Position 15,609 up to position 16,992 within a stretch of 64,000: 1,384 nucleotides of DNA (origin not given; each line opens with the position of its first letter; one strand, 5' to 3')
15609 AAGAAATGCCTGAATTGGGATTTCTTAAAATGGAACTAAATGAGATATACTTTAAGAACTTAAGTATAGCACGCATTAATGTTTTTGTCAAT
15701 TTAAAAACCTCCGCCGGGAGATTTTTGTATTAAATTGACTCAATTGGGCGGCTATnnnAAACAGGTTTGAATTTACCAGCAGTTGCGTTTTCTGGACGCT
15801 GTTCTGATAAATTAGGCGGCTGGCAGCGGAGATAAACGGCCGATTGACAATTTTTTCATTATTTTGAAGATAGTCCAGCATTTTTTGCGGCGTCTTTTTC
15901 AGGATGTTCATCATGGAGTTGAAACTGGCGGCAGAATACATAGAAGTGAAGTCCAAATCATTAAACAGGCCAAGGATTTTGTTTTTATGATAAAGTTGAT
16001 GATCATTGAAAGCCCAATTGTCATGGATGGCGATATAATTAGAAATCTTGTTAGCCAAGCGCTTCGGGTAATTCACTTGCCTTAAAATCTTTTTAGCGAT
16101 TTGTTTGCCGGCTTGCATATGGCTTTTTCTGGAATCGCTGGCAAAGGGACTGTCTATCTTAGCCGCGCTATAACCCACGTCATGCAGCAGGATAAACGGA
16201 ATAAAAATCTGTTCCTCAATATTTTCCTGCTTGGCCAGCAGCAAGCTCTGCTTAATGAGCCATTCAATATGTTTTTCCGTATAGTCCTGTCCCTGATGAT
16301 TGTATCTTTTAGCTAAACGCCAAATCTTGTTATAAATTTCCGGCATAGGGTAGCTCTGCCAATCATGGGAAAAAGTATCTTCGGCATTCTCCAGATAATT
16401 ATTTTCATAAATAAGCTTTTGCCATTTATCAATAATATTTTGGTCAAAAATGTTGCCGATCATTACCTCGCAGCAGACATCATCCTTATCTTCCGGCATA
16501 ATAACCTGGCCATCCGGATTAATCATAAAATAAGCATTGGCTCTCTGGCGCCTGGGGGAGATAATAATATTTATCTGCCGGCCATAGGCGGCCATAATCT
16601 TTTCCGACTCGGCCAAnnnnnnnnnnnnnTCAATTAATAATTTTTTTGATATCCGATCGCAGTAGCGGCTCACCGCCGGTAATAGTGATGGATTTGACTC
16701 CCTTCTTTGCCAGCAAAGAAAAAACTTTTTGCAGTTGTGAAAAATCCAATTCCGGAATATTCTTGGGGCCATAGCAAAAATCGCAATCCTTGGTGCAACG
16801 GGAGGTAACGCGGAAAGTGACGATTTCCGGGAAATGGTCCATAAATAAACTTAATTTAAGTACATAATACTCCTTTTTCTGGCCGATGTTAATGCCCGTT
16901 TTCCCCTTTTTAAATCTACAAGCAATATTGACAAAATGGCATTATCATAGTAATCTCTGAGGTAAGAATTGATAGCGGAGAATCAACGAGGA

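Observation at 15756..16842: Radical-SAM / HD-domain gene split by a 1-nt frameshift in an A7 homopolymer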

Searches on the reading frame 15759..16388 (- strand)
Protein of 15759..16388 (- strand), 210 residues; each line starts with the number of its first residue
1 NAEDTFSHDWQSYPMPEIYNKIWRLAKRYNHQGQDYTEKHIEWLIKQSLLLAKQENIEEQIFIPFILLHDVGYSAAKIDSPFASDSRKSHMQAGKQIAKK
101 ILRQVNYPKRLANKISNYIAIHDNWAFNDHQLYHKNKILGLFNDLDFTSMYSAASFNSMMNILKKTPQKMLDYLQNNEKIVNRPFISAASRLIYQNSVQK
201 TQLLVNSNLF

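Call 43: search_solved_structures(query=window:15759-16388:-, max_evalue=10)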
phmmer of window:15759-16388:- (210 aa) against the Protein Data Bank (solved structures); distinct sequences matched with E-value up to 10: 2.
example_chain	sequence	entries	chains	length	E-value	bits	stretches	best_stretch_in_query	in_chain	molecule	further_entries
3fnr_A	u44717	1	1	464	0.1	15.5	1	68-156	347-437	Arginyl-tRNA synthetase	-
7fh0_A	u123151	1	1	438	0.51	13.2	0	109-153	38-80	Spike protein S1,Spike protein S1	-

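Call 47: predict_structure(alignment_id=A5)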
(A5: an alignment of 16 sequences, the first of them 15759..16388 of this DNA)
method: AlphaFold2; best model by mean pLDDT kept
length: 210 residues; sequences in the alignment: 16
mean_pLDDT: 91.3   pTM: 0.89
mean pLDDT of the five models: 91.3, 90.7, 90.6, 90.5, 89.9
residues with pLDDT >= 90: 165; 70-90: 31; 50-70: 7; < 50: 7
segments of 3 or more residues with pLDDT < 50: 1-7
pLDDT, mean of each block of 10 residues (from residue 1): 44 90 95 88 94 96 98 83 89 98 98 98 95 97 97 89 93 94 96 96 86
secondary structure, 60 per line:
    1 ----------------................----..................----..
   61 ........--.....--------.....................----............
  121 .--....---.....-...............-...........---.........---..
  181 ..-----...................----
elements in order: H17-32 H37-54 H59-68 H71-75 H84-104 H109-121 H124-127 H131-135 H137-151 H153-163 H167-175 H179-182 H188-206

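Call 49: fold_search(model_id=the predicted structure, library=pdb)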
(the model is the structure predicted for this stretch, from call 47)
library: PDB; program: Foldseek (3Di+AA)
matches with E <= 10: 131; with E <= 0.001: 0
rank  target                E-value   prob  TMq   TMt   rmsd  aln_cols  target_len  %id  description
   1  2pq7                  1.6e-02  1.00  0.53  0.62   5.3       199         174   17  Crystal structure of predicted HD superfamily hydrolase (104161995) from uncultured Thermotogales bacterium at 1.45 A re (released 2007-05-15)
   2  4s1b_D                6.0e-02  0.99  0.44  0.43   8.2       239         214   12  Crystal Structure of L. monocytogenes phosphodiesterase PgpH HD domain in complex with Cyclic-di-AMP (released 2015-02-11)
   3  4s1c_D                1.1e-01  0.99  0.47  0.47   6.9       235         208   14  Crystal Structure of L. monocytogenes phosphodiesterase PgpH HD domain (released 2015-02-11)
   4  4s1c_A                1.1e-01  0.99  0.46  0.46   6.9       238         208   12  Crystal Structure of L. monocytogenes phosphodiesterase PgpH HD domain (released 2015-02-11)
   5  4s1b_A                1.4e-01  0.97  0.43  0.42   8.4       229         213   12  Crystal Structure of L. monocytogenes phosphodiesterase PgpH HD domain in complex with Cyclic-di-AMP (released 2015-02-11)
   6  5ihy_B                1.5e-01  1.00  0.61  0.65   4.6       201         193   13  The crystal structure of Bacillus subtilis SeMet-YpgQ (released 2016-04-27)
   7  4dmb_B                1.5e-01  0.99  0.52  0.56   6.3       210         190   10  X-ray structure of human hepatitus C virus NS5A-transactivated protein 2 at the resolution 1.9A, Northeast Structural  (released 2012-04-04)
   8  3wfo_B                1.6e-01  0.75  0.25  0.14  14.9       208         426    9  tRNA processing enzyme (apo form 1) (released 2014-01-01)
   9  4dmb_A                1.6e-01  0.99  0.55  0.60   6.0       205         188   11  X-ray structure of human hepatitus C virus NS5A-transactivated protein 2 at the resolution 1.9A, Northeast Structural  (released 2012-04-04)
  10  4l7w                  2.4e-01  0.99  0.56  0.61   5.8       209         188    9  Crystal structure mutant H77A of human HD domain-containing protein 2, Genomics Consortium (NESG) Target HR6723 (released 2013-07-03)
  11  3wfp_B                2.5e-01  0.75  0.27  0.15  12.0       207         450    9  tRNA processing enzyme (apo form 2) (released 2014-01-01)
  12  3wfp_E                2.5e-01  0.69  0.27  0.16  14.8       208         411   10  tRNA processing enzyme (apo form 2) (released 2014-01-01)
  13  3djb_A                2.6e-01  1.00  0.58  0.64   5.2       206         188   13  Crystal structure of a HD-superfamily hydrolase (BT9727_1981) from Bacillus thuringiensis, Northeast Structural Genomi (released 2008-08-19)
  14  4l1j_B                2.6e-01  0.99  0.55  0.59   8.7       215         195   10  Three dimensional structure of mutant D143A of human HD domain-containing protein 2, Northeast Structural Genomics Con (released 2013-06-19)
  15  3wfq_F                2.7e-01  0.85  0.38  0.20  12.3       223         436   12  tRNA processing enzyme complex 1 (released 2014-01-01)
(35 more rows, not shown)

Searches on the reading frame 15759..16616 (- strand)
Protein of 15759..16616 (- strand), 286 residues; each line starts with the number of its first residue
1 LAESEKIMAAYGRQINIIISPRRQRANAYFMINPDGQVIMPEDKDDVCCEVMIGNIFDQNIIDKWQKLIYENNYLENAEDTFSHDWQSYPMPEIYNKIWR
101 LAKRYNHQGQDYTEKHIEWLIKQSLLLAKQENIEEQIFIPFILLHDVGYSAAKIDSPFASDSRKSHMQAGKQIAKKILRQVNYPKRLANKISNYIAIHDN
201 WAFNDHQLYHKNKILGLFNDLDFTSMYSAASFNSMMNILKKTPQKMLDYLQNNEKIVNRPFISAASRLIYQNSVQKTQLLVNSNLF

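Call 69: search_protein_families(library=padloc, proteins=[window:15759-16616:-], max_evalue=0.01)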
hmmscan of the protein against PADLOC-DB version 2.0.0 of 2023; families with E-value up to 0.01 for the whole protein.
window:15759-16616:- (286 aa): 0 families

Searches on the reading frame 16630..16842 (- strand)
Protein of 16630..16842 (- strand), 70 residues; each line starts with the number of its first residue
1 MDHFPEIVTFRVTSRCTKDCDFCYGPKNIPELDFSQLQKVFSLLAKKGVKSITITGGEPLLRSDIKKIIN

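Call 20: find_encoding_contigs(protein=window:16630-16842:-, flank=10000, max_places=6)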
Protein window:16630-16842:- (70 aa): 2 contigs read that carry it; 2 places shown.
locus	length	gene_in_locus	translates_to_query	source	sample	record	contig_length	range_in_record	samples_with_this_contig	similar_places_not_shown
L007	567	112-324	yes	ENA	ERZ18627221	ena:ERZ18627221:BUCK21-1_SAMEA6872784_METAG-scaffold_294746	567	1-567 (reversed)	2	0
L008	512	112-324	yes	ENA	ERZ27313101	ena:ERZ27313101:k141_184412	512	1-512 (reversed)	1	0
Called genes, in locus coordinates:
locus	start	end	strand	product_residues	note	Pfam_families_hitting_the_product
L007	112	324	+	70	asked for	PF04055:Radical_SAM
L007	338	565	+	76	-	?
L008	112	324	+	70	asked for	PF04055:Radical_SAM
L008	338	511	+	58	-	?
